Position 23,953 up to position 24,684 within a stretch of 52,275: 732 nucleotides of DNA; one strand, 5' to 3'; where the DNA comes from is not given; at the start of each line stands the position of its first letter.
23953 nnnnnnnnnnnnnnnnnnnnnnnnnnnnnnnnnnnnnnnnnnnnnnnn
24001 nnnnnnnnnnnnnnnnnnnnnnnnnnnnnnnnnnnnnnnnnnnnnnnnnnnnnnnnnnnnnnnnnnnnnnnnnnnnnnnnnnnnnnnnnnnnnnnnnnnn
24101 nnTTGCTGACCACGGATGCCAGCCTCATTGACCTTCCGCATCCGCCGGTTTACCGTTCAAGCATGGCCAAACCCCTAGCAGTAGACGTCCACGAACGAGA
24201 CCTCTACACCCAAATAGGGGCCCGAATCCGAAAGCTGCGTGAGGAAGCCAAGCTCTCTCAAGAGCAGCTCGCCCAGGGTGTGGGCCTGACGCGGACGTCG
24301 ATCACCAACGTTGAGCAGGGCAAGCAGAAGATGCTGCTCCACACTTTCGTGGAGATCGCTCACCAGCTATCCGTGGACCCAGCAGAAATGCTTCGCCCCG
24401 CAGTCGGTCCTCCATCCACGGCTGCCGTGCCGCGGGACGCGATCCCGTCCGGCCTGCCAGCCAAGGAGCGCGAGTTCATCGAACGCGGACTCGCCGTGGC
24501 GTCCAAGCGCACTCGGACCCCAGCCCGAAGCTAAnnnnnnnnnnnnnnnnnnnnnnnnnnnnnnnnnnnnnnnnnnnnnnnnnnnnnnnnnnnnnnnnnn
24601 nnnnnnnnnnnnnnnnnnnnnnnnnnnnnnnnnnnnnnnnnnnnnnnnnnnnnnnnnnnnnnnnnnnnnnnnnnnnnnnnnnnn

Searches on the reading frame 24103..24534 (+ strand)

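Call 13: search_protein_families(library=pfam, proteins=[window:24103-24534:+], max_evalue=0.001)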
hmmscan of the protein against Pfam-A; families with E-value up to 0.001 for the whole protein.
window:24103-24534:+ (143 aa): 5 families
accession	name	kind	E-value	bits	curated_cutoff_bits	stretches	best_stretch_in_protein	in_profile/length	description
PF13560.12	HTH_31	-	2.1e-11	44.4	27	1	37-96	1-61/64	Helix-turn-helix domain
PF01381.28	HTH_3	-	4e-11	43.2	23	1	42-95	1-54/55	Helix-turn-helix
PF12844.13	HTH_19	-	3.8e-10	40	30.2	1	39-96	1-58/64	Helix-turn-helix domain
PF13443.12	HTH_26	-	9.4e-06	26.2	22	1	41-97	1-58/63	Cro/C1-type HTH DNA-binding domain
PF13744.12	HTH_37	-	0.0003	21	27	1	31-76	12-57/80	Helix-turn-helix domain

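Call 78: search_protein_families(library=padloc, proteins=[window:24103-24534:+], max_evalue=0.001)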
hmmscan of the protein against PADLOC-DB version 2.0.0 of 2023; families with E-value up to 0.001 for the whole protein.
window:24103-24534:+ (143 aa): 13 families
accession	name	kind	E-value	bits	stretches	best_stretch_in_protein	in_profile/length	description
PDLC03665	Control_protein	-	3.7e-12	44.3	1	38-97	9-69/77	control protein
PDLC04142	capH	-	1.2e-09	37.1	1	35-107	4-74/103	capH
PDLC02926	HTH_VI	-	1.2e-08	33.1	1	38-92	2-56/92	-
PDLC03664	Control_protein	-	1.5e-08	33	1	33-96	10-72/74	control protein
PDLC03671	Control_protein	-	5.9e-07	27.6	1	37-91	14-68/84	control protein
PDLC03952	RmrA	-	1e-06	25.9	1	37-90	22-75/395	-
PDLC03666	Control_protein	-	3.3e-05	22.2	1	34-98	3-67/77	control protein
PDLC03949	RmrA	-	3.6e-05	20.8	1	40-101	5-66/363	-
PDLC04775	PDC-M69A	-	4.3e-05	22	1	34-99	4-69/113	-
PDLC03951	RmrA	-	8.6e-05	19.7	1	39-99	10-70/400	-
PDLC03943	RmrA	-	0.00031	17.9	1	39-94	4-59/370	-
PDLC03954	RmrA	-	0.00036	17.6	1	33-96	6-69/380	-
PDLC03953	RmrA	-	0.0009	16.5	0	36-89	4-57/373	-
